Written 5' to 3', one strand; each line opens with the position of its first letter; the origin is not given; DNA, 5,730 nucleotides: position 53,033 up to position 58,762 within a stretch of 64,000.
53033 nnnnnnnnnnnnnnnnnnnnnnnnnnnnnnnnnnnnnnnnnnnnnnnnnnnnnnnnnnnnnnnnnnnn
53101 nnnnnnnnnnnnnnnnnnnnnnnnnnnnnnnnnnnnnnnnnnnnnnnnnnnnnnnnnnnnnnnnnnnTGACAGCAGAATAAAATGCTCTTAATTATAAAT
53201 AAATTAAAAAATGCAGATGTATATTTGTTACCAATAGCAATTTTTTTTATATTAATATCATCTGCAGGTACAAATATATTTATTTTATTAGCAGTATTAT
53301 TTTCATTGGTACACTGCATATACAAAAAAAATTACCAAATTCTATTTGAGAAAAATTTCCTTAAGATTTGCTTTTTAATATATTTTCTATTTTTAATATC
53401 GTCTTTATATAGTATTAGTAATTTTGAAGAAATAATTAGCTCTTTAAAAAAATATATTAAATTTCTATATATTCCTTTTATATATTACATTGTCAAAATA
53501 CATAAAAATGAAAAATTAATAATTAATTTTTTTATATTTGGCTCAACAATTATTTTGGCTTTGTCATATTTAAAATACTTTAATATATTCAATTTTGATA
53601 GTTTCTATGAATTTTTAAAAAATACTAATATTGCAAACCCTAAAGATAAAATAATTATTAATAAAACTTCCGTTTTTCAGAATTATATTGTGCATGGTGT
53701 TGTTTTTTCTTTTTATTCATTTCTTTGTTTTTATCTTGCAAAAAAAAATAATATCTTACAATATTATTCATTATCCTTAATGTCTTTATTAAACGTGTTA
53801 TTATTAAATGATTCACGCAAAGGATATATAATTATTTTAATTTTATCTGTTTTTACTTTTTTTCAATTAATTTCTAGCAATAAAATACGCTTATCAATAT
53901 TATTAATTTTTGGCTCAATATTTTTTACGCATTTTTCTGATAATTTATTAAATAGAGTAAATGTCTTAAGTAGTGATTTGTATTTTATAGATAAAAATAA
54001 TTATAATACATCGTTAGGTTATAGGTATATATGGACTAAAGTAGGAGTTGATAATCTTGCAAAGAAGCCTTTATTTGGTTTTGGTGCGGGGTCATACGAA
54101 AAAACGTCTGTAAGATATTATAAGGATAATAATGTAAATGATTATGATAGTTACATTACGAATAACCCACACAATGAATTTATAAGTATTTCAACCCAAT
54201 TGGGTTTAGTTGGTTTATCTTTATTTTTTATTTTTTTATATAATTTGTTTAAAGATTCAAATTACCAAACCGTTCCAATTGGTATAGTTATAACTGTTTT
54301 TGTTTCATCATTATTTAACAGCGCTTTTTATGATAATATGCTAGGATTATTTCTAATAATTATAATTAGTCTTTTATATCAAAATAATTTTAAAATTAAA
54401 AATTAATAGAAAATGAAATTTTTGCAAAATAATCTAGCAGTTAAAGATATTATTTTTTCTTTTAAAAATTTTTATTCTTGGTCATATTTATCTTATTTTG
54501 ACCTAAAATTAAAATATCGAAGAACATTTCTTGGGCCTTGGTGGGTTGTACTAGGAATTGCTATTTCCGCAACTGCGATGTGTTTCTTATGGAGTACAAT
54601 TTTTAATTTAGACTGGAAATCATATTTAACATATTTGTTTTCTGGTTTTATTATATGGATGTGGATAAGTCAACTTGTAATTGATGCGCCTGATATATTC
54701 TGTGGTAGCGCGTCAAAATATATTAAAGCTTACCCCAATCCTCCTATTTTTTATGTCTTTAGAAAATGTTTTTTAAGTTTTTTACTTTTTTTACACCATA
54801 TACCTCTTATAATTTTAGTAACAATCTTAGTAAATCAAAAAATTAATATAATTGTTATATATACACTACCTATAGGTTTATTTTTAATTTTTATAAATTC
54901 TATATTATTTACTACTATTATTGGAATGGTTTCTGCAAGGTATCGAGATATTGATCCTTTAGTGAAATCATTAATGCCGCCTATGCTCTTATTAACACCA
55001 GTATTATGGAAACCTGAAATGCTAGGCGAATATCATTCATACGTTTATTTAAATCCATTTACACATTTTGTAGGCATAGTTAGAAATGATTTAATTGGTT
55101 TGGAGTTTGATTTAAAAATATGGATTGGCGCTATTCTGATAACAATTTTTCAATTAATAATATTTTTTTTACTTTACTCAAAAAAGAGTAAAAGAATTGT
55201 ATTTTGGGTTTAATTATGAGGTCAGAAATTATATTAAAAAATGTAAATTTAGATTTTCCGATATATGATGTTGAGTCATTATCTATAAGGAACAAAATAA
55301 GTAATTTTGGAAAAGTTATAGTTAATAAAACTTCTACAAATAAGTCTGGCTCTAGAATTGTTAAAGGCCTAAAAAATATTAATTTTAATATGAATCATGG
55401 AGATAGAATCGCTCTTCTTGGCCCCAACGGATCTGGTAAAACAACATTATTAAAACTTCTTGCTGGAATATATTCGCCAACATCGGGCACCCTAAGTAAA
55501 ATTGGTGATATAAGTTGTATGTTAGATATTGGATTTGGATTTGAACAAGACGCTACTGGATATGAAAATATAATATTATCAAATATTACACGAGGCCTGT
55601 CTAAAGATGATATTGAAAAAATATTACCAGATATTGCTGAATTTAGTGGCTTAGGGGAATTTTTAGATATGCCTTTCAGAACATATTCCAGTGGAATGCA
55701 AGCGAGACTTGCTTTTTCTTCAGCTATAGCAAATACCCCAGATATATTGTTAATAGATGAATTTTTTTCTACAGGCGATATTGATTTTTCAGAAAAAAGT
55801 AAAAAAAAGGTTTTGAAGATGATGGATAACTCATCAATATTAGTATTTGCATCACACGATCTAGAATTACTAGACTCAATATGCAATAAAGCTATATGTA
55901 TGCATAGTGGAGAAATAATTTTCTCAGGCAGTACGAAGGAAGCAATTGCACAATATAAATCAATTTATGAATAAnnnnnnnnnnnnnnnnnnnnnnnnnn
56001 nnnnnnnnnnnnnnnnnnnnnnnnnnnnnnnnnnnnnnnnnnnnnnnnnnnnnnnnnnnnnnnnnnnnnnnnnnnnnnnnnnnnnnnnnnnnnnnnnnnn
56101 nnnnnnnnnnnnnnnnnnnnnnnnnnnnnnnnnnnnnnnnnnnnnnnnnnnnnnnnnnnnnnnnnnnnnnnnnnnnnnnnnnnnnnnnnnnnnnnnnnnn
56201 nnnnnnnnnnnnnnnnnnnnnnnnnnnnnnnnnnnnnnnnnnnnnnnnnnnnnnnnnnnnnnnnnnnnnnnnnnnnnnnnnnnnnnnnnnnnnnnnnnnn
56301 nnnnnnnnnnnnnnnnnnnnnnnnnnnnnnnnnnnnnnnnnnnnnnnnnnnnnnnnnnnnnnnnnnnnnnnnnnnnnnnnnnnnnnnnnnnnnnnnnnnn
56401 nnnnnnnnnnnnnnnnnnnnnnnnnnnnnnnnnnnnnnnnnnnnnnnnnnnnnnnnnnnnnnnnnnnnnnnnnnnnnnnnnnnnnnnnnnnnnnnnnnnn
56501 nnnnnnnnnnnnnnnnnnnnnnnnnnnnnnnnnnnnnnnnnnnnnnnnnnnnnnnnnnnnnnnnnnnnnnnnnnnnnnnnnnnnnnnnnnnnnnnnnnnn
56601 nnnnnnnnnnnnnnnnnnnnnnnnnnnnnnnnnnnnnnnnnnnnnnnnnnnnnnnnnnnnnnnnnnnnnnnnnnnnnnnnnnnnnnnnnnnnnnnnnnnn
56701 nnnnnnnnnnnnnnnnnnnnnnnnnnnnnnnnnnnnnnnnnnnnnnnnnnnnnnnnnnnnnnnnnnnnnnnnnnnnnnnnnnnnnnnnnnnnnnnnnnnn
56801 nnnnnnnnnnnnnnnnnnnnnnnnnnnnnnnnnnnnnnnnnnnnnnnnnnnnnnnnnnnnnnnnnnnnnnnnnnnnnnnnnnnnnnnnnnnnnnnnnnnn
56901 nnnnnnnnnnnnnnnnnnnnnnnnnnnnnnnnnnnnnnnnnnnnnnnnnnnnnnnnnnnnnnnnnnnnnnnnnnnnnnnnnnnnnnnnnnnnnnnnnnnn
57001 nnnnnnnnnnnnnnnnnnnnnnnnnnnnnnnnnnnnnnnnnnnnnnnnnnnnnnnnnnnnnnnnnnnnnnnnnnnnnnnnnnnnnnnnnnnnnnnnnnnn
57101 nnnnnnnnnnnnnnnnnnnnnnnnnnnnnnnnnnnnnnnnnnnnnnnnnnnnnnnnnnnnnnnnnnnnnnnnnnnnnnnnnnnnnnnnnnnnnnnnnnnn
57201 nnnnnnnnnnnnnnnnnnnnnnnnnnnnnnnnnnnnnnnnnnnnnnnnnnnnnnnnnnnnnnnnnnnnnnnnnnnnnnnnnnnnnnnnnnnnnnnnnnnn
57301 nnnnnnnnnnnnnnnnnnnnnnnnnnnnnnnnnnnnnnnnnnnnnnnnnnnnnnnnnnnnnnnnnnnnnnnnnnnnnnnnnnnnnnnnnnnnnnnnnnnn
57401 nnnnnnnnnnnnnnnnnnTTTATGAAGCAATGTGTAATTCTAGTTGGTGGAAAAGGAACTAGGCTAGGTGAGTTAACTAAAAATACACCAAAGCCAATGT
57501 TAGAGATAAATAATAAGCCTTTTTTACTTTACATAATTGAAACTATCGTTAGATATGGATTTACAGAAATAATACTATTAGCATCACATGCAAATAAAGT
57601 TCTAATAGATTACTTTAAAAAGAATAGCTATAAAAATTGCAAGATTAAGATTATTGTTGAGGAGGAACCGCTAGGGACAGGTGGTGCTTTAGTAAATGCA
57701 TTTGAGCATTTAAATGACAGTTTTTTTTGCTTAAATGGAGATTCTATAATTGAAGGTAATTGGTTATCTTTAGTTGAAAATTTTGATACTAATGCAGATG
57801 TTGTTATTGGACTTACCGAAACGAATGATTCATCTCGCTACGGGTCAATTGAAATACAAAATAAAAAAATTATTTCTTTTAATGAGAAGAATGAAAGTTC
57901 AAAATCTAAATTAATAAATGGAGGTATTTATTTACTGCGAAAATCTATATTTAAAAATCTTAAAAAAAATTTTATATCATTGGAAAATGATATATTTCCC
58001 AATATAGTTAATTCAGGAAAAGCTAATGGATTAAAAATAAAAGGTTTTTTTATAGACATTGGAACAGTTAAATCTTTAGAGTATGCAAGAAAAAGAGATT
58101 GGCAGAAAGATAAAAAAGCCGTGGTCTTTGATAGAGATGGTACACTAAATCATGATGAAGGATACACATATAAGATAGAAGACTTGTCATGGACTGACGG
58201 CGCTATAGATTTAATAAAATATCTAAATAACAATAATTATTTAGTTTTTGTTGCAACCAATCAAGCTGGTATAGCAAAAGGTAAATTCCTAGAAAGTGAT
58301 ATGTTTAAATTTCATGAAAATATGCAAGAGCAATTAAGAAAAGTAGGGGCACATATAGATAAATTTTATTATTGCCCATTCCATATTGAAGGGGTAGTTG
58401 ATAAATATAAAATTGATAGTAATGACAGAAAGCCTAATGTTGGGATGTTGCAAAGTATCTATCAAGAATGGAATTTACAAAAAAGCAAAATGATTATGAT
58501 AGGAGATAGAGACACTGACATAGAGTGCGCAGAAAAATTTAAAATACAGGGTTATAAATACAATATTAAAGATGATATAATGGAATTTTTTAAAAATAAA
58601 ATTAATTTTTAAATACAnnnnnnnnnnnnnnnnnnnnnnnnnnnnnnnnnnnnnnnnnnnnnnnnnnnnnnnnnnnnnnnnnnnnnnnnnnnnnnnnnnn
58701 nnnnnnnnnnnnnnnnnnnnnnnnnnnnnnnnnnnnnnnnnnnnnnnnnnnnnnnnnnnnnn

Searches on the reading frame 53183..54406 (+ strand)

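Call 58: search_protein_families(library=pfam, proteins=[window:53183-54406:+], max_evalue=1e-8)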
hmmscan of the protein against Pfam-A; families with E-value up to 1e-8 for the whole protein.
window:53183-54406:+ (407 aa): 1 family
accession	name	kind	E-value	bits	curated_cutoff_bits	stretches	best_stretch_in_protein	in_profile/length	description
PF04932.20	Wzy_C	-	5.2e-19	68.9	31.7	1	199-349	3-149/149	O-Antigen ligase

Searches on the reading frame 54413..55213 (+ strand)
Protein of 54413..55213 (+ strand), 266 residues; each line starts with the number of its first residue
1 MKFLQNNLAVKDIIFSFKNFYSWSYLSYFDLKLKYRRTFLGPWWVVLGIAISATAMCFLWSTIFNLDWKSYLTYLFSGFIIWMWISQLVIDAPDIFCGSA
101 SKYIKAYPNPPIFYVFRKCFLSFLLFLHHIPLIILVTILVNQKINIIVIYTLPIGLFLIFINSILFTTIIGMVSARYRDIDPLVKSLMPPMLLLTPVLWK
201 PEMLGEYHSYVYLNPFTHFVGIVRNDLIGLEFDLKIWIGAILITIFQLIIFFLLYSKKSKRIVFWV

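Call 58: search_protein_families(library=pfam, proteins=[window:54413-55213:+], max_evalue=1e-8)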
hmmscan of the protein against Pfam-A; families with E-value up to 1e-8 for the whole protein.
window:54413-55213:+ (266 aa): 0 families

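Call 59: search_protein_families(library=pfam, proteins=[window:54413-55213:+], max_evalue=0.001)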
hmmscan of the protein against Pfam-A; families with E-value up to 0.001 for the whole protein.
window:54413-55213:+ (266 aa): 1 family
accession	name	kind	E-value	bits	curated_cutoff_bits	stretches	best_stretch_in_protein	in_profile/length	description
PF01061.29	ABC2_membrane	-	5.5e-05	23.2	26.9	1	26-224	6-207/211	ABC-2 type transporter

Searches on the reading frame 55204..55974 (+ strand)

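Call 58: search_protein_families(library=pfam, proteins=[window:55204-55974:+], max_evalue=1e-8)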
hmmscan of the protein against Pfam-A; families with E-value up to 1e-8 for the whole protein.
window:55204-55974:+ (256 aa): 1 family
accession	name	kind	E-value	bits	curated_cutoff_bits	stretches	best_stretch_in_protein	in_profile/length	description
PF00005.33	ABC_tran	-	2.6e-22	80.3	25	1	56-187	1-135/137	ABC transporter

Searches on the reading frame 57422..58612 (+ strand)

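Call 58: search_protein_families(library=pfam, proteins=[window:57422-58612:+], max_evalue=1e-8)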
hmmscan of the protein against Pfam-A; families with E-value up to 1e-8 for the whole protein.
window:57422-58612:+ (396 aa): 3 families
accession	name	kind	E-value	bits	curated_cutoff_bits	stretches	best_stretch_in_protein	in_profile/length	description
PF00483.29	NTP_transferase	-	2e-36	126.3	21.2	1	5-224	3-240/245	Nucleotidyl transferase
PF12804.13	NTP_transf_3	-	5.7e-11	43.3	27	1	4-129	1-120/160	MobA-like NTP transferase domain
PF13419.12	HAD_2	-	6.3e-09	36.6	23.8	0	333-376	131-174/178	Haloacid dehalogenase-like hydrolase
